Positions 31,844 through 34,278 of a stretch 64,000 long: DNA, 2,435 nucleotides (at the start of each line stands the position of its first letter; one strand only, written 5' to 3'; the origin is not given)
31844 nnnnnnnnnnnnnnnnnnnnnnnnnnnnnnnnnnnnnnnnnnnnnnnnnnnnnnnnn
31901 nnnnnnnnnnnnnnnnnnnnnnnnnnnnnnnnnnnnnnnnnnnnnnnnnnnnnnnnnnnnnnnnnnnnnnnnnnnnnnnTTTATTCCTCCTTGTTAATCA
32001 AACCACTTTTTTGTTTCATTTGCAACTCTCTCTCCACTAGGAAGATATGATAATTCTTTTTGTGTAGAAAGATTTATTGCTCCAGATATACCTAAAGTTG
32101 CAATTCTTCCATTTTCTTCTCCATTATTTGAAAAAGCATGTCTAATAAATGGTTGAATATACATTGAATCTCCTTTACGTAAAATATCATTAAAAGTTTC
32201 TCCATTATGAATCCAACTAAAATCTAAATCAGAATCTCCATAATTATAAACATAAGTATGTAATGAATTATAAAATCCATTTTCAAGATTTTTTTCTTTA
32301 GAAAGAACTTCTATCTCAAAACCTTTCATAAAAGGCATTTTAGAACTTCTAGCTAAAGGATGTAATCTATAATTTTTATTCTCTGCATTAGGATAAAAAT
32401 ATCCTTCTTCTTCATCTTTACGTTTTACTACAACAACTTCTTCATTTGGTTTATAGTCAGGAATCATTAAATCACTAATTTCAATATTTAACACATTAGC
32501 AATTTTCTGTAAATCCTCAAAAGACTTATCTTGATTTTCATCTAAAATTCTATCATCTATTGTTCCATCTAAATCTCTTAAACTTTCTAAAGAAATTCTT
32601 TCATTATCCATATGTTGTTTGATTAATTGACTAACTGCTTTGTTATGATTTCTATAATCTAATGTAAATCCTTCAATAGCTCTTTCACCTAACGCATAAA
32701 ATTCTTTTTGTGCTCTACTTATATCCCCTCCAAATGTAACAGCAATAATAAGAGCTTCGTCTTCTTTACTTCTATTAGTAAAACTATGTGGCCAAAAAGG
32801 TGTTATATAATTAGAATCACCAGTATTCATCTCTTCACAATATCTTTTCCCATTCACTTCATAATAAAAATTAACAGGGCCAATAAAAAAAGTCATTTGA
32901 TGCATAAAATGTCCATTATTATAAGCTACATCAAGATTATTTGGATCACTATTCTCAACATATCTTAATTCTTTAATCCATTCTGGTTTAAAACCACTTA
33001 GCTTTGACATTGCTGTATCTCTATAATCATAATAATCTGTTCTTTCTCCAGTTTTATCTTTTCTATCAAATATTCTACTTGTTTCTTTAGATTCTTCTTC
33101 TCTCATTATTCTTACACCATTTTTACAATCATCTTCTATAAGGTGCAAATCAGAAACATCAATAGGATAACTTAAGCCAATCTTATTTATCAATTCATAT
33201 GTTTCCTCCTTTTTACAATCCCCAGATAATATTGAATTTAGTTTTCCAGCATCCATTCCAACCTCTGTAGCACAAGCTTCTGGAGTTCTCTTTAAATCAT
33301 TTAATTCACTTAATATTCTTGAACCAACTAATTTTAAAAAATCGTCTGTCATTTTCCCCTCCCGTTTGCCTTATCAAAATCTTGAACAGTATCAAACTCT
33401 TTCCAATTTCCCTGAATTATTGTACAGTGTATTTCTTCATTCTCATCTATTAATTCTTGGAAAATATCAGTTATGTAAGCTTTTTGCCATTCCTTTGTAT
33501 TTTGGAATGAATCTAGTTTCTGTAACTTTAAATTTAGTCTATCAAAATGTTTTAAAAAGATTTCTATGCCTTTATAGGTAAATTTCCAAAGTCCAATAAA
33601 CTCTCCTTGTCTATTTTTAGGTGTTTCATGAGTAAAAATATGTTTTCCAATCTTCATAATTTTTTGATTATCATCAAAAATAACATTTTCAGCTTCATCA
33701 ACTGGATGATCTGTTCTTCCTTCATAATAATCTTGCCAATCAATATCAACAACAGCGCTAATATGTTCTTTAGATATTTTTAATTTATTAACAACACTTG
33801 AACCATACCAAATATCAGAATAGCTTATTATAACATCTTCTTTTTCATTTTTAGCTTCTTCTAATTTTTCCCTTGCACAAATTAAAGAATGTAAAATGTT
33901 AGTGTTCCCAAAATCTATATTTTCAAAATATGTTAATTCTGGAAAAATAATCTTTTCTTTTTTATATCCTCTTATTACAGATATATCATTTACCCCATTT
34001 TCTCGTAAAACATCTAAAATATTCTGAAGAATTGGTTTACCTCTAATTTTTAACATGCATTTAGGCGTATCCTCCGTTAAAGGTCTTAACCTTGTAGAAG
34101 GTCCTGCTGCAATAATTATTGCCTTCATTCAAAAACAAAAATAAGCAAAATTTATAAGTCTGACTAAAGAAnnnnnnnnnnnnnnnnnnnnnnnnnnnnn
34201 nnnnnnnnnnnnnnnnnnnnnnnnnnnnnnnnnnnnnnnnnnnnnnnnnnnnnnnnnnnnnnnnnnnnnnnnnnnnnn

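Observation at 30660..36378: Complete phosphonate biosynthesis operon (CyTase-PepM fusion, Ppd, Fe-ADH, LicC-like NTase, HEPD/MPnS-family cupin) embedded in a surface-glycan island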

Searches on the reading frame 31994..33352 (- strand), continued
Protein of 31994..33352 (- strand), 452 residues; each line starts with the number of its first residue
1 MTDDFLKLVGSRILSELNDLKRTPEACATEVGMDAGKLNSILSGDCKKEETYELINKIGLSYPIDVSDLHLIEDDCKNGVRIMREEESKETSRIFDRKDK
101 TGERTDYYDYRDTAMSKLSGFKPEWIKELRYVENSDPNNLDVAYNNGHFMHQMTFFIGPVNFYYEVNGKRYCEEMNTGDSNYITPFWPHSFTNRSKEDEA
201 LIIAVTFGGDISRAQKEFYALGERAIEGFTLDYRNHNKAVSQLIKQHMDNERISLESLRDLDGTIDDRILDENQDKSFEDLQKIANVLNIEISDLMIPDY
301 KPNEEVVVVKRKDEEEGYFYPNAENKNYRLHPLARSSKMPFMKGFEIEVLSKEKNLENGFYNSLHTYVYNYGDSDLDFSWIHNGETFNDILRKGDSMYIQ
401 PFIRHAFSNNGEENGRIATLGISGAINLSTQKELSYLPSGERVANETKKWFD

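Call 47: find_encoding_contigs(protein=P0025, flank=10000, max_places=1)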
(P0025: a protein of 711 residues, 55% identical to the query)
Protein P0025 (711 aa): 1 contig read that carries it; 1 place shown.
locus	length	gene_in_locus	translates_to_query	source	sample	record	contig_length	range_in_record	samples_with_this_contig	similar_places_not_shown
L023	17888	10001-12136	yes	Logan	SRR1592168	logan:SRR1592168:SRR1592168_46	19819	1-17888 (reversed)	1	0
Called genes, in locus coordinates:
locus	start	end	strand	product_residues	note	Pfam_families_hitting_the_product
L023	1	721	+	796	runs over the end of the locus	PF01593:Amino_oxidase, PF13450:NAD_binding_8, PF03102:NeuB, PF08666:SAF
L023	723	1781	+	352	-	PF01262:AlaDh_PNT_C (faint), PF01210:NAD_Gly3P_dh_N (weak), PF03807:F420_oxidored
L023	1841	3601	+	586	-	PF03102:NeuB, PF02348:CTP_transf_3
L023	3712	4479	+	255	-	-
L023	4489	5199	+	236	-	PF00106:adh_short, PF01370:Epimerase, PF04321:RmlD_sub_bind, PF08659:KR (faint), PF16363:GDP_Man_Dehyd (faint), PF13561:adh_short_C2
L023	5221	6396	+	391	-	PF00155:Aminotran_1_2 (weak), PF01041:DegT_DnrJ_EryC1, PF01053:Cys_Met_Meta_PP (weak), PF01212:Beta_elim_lyase (weak)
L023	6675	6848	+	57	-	-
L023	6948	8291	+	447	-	-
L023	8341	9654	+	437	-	PF13469:Sulfotransfer_3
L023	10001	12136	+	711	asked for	PF00483:NTP_transferase, PF01128:IspD (weak), PF12804:NTP_transf_3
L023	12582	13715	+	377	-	PF00465:Fe-ADH, PF25137:ADH_Fe_C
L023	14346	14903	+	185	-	PF01583:APS_kinase, PF08433:KTI12 (weak), PF13238:AAA_18 (weak)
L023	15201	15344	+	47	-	-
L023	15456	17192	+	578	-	PF00664:ABC_membrane, PF02463:SMC_N (faint), PF00005:ABC_tran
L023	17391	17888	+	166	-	?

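Call 68: list_cluster_members(proteins=[P0001, P0053, P0123])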
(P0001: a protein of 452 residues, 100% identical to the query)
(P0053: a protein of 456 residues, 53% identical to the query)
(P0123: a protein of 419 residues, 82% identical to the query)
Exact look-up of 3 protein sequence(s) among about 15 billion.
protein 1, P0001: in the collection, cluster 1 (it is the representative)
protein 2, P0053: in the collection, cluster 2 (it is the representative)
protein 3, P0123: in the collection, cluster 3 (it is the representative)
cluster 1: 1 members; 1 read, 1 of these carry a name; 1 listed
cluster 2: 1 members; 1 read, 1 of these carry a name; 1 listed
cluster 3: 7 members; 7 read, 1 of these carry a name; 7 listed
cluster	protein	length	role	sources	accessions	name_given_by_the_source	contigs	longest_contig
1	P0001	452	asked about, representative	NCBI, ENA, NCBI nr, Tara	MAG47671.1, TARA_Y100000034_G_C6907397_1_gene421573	hypothetical protein CL617_03620 [archaeon] | hypothetical protein [archaeon] | strand:- start:3207 stop:4565 length:1359 start_codon:yes stop_codon:yes ...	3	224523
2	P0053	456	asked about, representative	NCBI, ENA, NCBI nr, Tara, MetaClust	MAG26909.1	hypothetical protein CMI47_15325 [Candidatus Pacearchaeota archaeon] | hypothetical protein [Candidatus Pacearchaeota archaeon] | strand:+ start:11076 stop:12446 length:1371 start_codon:yes stop_codon:yes ...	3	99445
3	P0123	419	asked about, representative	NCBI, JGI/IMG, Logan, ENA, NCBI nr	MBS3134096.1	radical SAM protein [Candidatus Woesearchaeota archaeon]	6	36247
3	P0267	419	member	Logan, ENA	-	-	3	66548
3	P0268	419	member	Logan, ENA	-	-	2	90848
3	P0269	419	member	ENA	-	-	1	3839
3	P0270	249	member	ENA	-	-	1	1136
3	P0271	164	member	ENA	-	-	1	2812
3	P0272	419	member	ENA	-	-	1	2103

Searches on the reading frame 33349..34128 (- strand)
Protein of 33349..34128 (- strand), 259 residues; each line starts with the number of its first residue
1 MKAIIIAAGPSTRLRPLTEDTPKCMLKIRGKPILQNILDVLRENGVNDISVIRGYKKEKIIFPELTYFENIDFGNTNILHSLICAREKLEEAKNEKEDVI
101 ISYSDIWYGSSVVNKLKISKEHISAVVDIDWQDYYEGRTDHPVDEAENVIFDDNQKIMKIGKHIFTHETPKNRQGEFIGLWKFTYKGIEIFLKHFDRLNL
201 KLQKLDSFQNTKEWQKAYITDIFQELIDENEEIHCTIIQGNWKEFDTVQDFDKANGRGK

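Call 3: search_protein_families(library=pfam, proteins=[window:33349-34128:-], max_evalue=0.01)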
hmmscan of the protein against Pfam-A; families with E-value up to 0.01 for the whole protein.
window:33349-34128:- (259 aa): 3 families
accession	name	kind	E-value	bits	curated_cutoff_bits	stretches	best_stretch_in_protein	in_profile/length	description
PF00483.29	NTP_transferase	-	1.9e-11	44.5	21.2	1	2-109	1-114/245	Nucleotidyl transferase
PF12804.13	NTP_transf_3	-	8e-10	39.6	27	1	3-106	1-96/160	MobA-like NTP transferase domain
PF01128.25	IspD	-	0.0037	17.5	27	1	2-52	2-50/221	2-C-methyl-D-erythritol 4-phosphate cytidylyltransferase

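Call 4: search_protein_families(library=ncbifam, proteins=[window:33349-34128:-], max_evalue=0.01)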
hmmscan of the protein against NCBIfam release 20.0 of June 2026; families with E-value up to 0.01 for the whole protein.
window:33349-34128:- (259 aa): 32 families (the best 25 are shown)
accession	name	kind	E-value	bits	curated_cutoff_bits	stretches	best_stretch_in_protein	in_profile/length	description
NF041313.1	UDPGP_AglF_Halo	equivalog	3.2e-19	69.3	400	1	1-61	1-61/234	UTP--glucose-1-phosphate uridylyltransferase AglF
TIGR03992.1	Arch_glmU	subfamily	4.8e-18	65.2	292.1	1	1-129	1-130/393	bifunctional sugar-1-phosphate nucleotidylyltransferase/acetyltransferase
TIGR01208.1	rmlA_long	equivalog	2.6e-15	56.2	320.25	1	2-60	1-60/353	glucose-1-phosphate thymidylyltransferase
NF045761.1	NAMPUrTaseMurU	equivalog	7.6e-14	52.1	250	1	1-59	1-59/226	N-acetylmuramate alpha-1-phosphate uridylyltransferase MurU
TIGR02623.1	G1P_cyt_trans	equivalog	8.3e-11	41.8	300.25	1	1-96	1-92/255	glucose-1-phosphate cytidylyltransferase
NF041173.1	Sug_nt_acttase_Thmprot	equivalog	1.9e-10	40.3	600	1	1-132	1-133/405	bifunctional sugar-1-phosphate nucleotidylyltransferase/acetyltransferase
NF052502.1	man1P_GTase_Rv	exception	6.7e-10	38.3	440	1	2-58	2-58/352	mannose-1-phosphate guanylyltransferase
TIGR01099.1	galU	equivalog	8.3e-10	38.7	326.8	1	1-60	2-61/261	UTP--glucose-1-phosphate uridylyltransferase GalU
NF049965.1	GlMnHpPGnyltfHddC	equivalog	1.3e-09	38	300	1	1-79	1-74/221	D-glycero-D-manno-heptose 1-phosphate guanosyltransferase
TIGR01173.1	glmU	equivalog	4.9e-09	35.5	366.85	1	1-105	1-101/452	bifunctional UDP-N-acetylglucosamine diphosphorylase/glucosamine-1-phosphate N-acetyltransferase GlmU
NF045665.1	NTPtran_DVU1551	equivalog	3.1e-08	33.1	315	1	1-60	1-55/359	DVU_1551 family NTP transferase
NF045697.1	MurNAcPUrMurU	equivalog_domain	4.9e-08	32.6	370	1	4-51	1-48/229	N-acetylmuramate alpha-1-phosphate uridylyltransferase MurU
NF010934.1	PRK14354.1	equivalog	5.5e-08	31.8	450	1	3-91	2-88/447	bifunctional UDP-N-acetylglucosamine diphosphorylase/glucosamine-1-phosphate N-acetyltransferase GlmU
NF041135.1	IPPtranDIPPsyn_Thcocales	equivalog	6.9e-08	31.9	580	1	1-166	1-151/419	bifunctional L-myo-inositol-1-phosphate cytidylyltransferase/CDP-L-myo-inositol myo-inositolphosphotransferase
NF010933.0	PRK14353.1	equivalog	1.2e-06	27.4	505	1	2-106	7-109/453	bifunctional UDP-N-acetylglucosamine diphosphorylase/glucosamine-1-phosphate N-acetyltransferase GlmU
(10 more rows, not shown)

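Call 42: search_solved_structures(query=window:33349-34128:-, max_evalue=0.01, show_alignments=1)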
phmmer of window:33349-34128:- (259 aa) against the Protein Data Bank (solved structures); distinct sequences matched with E-value up to 0.01: 29.
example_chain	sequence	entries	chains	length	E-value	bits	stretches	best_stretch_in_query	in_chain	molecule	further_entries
1jyk_A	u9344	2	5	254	1.5e-15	60.5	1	1-89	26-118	CTP:phosphocholine Cytidylyltransferase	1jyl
8x7s_B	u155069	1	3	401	9.7e-08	34.9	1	1-52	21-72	UTP--glucose-1-phosphate uridylyltransferase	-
2ggo_A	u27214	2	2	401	1.7e-07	34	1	1-61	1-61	401aa long hypothetical glucose-1-phosphate thymidylyltransferase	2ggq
7o2n_A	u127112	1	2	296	2.6e-07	33.5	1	2-60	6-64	Probable UTP--glucose-1-phosphate uridylyltransferase YngB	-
7b1r_A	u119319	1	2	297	2.6e-07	33.5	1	2-60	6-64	Probable UTP--glucose-1-phosphate uridylyltransferase YngB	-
5z09_A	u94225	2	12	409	2.6e-07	33.5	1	1-60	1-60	Dual sugar-1-phosphate nucleotidylyltransferase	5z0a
6jq8_A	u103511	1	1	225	2.1e-06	30.5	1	3-61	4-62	Putative 6-deoxy-D-mannoheptose pathway protein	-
5xhw_A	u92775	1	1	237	2.9e-06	30.1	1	3-61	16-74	Putative 6-deoxy-D-mannoheptose pathway protein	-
1tzf_A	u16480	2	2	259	6e-06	29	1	2-70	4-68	Glucose-1-phosphate cytidylyltransferase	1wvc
4y7t_A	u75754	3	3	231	9.2e-06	28.4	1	1-53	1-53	Nucleotidyl transferase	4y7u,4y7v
8hhd_A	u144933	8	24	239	1.3e-05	28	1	1-56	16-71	Nucleotidyl transferase | N-acetylmuramate alpha-1-phosphate uridylyltransferase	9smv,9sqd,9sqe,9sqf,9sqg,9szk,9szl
7d72_K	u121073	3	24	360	4.6e-05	26.1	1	1-57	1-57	Mannose-1-phosphate guanyltransferase beta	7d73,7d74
8yre_D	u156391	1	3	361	7.5e-05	25.4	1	1-60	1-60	Mannose-1-phosphate guanylyltransferase 1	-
7x8j_A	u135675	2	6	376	8e-05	25.3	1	1-60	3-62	Mannose-1-phosphate guanylyltransferase 1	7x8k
7whr_B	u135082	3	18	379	0.00013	24.7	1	1-59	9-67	Nucleotidyl transferase family protein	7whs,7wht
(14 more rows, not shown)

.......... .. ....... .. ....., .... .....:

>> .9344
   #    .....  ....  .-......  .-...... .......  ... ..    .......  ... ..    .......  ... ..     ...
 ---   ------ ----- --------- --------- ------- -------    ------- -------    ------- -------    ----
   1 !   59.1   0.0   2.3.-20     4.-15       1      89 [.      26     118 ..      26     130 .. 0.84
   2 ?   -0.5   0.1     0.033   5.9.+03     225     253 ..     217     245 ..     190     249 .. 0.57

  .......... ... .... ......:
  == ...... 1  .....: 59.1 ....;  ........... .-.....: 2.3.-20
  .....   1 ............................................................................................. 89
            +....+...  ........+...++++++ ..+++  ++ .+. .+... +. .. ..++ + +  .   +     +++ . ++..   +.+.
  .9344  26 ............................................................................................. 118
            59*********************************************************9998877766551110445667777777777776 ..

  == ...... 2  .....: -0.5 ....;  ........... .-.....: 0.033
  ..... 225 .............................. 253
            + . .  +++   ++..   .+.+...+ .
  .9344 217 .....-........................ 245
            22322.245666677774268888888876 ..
